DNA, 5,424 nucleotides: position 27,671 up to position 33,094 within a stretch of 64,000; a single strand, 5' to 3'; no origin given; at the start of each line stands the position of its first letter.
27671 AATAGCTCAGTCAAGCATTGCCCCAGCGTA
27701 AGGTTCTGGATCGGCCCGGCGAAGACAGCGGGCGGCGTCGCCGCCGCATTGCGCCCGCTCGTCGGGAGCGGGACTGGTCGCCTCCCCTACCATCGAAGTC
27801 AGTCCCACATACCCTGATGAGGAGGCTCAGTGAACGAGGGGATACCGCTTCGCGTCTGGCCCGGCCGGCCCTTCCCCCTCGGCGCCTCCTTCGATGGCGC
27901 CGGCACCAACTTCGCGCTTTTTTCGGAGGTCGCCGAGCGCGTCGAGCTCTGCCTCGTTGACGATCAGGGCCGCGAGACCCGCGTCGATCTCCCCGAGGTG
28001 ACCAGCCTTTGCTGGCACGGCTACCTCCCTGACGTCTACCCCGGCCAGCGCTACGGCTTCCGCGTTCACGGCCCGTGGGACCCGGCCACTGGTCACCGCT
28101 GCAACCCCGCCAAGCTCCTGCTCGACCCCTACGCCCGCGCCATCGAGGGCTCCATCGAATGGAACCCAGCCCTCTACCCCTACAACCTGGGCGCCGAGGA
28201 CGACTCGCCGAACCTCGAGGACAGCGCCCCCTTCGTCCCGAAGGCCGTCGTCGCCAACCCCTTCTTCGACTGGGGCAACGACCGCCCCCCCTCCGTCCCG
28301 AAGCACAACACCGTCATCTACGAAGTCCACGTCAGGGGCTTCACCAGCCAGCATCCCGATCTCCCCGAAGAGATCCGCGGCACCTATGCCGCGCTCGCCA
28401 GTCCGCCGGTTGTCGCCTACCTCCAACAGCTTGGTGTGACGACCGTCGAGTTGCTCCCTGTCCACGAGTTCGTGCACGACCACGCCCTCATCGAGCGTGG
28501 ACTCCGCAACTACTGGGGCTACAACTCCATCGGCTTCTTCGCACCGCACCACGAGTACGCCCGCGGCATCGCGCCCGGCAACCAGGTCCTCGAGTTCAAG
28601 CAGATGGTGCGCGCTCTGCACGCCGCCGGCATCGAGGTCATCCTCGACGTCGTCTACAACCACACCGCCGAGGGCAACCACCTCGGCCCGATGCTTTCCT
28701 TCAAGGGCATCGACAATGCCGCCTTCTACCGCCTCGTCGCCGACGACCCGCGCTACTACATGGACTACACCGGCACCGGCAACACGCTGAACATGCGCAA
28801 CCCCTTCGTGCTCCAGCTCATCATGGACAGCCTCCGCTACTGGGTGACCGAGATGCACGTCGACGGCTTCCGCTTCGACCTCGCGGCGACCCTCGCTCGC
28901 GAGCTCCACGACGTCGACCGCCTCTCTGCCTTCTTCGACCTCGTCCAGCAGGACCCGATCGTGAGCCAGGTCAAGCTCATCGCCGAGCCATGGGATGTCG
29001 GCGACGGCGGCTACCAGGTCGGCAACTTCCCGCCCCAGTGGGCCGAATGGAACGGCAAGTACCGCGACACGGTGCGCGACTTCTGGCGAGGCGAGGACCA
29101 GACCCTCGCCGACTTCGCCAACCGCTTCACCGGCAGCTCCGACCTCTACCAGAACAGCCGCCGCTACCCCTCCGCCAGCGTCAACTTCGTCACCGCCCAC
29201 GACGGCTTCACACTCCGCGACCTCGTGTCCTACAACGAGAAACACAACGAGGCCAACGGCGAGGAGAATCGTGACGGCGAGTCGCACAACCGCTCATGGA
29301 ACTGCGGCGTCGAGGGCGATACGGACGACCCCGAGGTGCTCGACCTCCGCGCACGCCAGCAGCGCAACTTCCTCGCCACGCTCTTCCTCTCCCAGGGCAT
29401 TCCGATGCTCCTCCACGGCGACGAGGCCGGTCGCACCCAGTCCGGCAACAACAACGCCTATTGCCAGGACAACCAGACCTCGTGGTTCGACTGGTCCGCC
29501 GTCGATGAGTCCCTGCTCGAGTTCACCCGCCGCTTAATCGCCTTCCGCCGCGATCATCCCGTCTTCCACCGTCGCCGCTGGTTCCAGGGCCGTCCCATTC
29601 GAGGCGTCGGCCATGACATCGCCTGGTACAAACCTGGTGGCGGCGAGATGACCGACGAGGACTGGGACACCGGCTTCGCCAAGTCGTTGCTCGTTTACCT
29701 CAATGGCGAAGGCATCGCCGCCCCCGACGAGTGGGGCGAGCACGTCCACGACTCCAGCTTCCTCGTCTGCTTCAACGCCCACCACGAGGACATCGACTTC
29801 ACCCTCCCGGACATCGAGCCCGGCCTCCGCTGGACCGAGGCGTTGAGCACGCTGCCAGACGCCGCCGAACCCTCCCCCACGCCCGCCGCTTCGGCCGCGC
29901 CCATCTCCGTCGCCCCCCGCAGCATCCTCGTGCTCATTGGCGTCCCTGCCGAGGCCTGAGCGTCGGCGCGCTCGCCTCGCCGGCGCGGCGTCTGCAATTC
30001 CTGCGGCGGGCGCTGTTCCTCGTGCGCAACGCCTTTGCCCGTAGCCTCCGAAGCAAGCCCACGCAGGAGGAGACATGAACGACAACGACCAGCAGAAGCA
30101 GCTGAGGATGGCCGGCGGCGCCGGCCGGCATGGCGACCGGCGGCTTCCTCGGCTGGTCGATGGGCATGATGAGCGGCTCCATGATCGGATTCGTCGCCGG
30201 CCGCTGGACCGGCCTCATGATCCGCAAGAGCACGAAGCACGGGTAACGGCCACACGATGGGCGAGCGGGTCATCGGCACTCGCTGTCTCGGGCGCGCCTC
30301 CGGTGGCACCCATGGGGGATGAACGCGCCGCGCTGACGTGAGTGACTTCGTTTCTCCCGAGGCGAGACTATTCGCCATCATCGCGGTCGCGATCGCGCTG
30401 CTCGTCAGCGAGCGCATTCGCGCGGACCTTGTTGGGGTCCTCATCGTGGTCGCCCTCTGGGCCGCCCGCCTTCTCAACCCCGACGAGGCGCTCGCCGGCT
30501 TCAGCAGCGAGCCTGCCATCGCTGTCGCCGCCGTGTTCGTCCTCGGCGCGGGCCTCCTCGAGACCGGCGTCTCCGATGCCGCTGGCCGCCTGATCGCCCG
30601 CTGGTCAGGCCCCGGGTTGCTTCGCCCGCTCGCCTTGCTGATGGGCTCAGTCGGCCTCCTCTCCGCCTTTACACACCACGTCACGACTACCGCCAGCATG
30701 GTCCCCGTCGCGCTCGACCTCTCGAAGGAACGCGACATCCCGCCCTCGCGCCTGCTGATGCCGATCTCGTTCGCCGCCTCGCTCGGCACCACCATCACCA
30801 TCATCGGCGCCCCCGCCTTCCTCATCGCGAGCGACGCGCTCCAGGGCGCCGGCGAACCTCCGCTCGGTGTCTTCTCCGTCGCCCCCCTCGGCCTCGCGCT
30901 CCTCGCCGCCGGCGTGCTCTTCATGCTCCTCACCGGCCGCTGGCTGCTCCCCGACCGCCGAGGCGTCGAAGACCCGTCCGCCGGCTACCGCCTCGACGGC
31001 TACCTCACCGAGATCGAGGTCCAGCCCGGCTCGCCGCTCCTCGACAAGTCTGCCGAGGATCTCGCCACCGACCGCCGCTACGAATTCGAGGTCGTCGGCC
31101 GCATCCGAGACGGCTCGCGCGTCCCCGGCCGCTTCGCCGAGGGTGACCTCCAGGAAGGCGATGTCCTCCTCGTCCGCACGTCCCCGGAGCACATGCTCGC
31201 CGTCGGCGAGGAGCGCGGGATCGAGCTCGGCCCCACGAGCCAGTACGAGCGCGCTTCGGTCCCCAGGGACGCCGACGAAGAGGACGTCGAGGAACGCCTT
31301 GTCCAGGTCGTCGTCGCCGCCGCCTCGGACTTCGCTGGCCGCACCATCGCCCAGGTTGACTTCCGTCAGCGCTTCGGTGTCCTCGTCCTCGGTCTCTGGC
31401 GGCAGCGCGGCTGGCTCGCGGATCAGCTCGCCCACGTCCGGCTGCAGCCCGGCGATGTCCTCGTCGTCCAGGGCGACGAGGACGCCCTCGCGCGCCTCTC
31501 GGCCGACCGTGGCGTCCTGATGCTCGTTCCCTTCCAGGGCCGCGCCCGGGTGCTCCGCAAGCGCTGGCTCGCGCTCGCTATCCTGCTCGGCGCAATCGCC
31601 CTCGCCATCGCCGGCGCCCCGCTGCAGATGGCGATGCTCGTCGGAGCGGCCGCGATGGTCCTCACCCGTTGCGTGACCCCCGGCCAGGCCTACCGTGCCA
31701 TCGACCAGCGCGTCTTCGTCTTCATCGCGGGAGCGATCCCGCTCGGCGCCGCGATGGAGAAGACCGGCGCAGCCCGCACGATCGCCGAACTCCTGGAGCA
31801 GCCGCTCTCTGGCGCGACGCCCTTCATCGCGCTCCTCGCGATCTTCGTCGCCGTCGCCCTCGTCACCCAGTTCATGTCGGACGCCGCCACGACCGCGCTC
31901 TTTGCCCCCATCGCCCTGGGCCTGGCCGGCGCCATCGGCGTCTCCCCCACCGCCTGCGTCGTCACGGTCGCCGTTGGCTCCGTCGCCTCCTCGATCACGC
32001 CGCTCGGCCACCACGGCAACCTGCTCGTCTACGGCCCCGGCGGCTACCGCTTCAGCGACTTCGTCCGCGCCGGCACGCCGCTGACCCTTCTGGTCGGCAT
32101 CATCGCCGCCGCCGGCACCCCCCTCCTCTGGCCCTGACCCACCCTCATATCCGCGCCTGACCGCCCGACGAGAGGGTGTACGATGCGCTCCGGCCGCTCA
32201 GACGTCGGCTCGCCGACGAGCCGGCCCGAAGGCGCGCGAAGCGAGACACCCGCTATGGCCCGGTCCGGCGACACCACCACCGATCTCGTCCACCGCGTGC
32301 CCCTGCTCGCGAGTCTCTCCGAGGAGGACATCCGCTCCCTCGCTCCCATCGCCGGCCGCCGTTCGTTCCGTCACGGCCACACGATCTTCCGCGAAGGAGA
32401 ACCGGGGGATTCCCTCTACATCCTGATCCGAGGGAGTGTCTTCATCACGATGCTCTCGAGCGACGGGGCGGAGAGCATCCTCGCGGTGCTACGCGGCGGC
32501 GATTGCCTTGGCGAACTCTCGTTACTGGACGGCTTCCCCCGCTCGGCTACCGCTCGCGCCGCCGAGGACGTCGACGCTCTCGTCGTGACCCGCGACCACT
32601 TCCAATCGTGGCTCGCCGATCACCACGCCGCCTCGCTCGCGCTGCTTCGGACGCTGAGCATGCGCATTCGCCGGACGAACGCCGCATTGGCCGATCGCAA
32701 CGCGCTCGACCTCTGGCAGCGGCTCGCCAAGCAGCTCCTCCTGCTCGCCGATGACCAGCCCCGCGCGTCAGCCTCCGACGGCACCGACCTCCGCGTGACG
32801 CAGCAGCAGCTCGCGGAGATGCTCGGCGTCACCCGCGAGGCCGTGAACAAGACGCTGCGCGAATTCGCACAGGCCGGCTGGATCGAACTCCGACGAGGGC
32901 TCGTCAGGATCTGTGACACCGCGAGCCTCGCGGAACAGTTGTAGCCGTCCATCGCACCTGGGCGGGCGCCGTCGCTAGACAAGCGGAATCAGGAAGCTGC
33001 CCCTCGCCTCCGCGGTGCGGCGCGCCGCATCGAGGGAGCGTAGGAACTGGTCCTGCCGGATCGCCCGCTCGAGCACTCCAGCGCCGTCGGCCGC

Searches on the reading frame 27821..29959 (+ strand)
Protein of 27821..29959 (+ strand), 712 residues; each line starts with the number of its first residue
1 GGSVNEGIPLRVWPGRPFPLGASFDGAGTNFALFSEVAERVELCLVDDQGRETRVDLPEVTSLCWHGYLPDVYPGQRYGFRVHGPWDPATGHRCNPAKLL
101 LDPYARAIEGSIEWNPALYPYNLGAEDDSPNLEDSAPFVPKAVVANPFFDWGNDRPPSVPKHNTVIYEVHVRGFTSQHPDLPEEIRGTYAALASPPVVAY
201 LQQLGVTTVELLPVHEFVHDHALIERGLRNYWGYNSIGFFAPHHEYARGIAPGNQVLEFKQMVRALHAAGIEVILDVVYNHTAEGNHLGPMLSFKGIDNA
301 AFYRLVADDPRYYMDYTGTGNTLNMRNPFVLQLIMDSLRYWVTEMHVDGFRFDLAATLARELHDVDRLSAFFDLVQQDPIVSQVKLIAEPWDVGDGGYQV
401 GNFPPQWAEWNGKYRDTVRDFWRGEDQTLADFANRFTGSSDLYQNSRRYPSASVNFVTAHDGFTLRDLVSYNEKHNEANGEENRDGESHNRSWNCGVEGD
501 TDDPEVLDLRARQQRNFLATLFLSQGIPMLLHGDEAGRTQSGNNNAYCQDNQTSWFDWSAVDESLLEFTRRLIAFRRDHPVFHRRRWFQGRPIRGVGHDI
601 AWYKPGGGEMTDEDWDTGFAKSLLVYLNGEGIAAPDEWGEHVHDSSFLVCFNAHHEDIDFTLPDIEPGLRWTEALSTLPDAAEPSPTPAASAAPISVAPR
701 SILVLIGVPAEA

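Call 65: search_protein_families(library=pfam, proteins=[window:27821-29959:+], max_evalue=0.00001)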
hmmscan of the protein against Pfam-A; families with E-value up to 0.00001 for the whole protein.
window:27821-29959:+ (712 aa): 2 families
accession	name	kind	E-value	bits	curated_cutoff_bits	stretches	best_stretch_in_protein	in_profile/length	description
PF02922.24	CBM_48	-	8.9e-19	68.1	22.4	1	19-105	1-83/83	Carbohydrate-binding module 48 (Isoamylase N-terminal domain)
PF00128.31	Alpha-amylase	-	2.4e-15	57.1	22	1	199-545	26-363/446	Alpha amylase, catalytic domain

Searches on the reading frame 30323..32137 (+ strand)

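Call 65: search_protein_families(library=pfam, proteins=[window:30323-32137:+], max_evalue=0.00001)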
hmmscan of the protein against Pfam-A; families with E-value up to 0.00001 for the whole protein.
window:30323-32137:+ (604 aa): 3 families
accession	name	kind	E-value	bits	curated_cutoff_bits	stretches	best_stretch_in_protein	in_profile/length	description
PF03600.22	CitMHS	-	6.5e-71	239.6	31.9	1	24-550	1-336/336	Citrate transporter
PF02080.26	TrkA_C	-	3.1e-23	81.9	27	2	326-393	1-67/71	TrkA-C domain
PF00939.25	Na_sulph_symp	-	1.2e-14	54.7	27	1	463-597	323-460/472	Sodium:sulfate symporter transmembrane region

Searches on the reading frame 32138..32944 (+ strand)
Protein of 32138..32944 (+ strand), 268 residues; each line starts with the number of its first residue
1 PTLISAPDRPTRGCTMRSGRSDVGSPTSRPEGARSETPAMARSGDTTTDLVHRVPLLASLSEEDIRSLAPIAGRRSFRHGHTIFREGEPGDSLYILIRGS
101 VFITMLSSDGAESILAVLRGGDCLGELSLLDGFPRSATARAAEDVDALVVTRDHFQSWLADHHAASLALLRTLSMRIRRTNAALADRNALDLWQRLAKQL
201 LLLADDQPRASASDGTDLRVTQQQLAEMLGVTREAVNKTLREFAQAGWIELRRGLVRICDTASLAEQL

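Call 65: search_protein_families(library=pfam, proteins=[window:32138-32944:+], max_evalue=0.00001)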
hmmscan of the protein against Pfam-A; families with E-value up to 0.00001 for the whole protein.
window:32138-32944:+ (268 aa): 4 families
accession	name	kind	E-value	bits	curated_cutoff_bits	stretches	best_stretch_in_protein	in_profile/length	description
PF00027.35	cNMP_binding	-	2.2e-25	88.9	27.5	1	74-161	1-88/89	Cyclic nucleotide-binding domain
PF13545.12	HTH_Crp_2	-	9.2e-19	67.6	27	1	194-266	1-69/70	Crp-like helix-turn-helix domain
PF12802.13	MarR_2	-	1.4e-06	28.8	27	1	220-253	21-54/61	MarR family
PF25213.1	HVO_A0261_N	-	5.1e-06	26.7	35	0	220-254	25-59/86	HVO_A0261 N-terminal domain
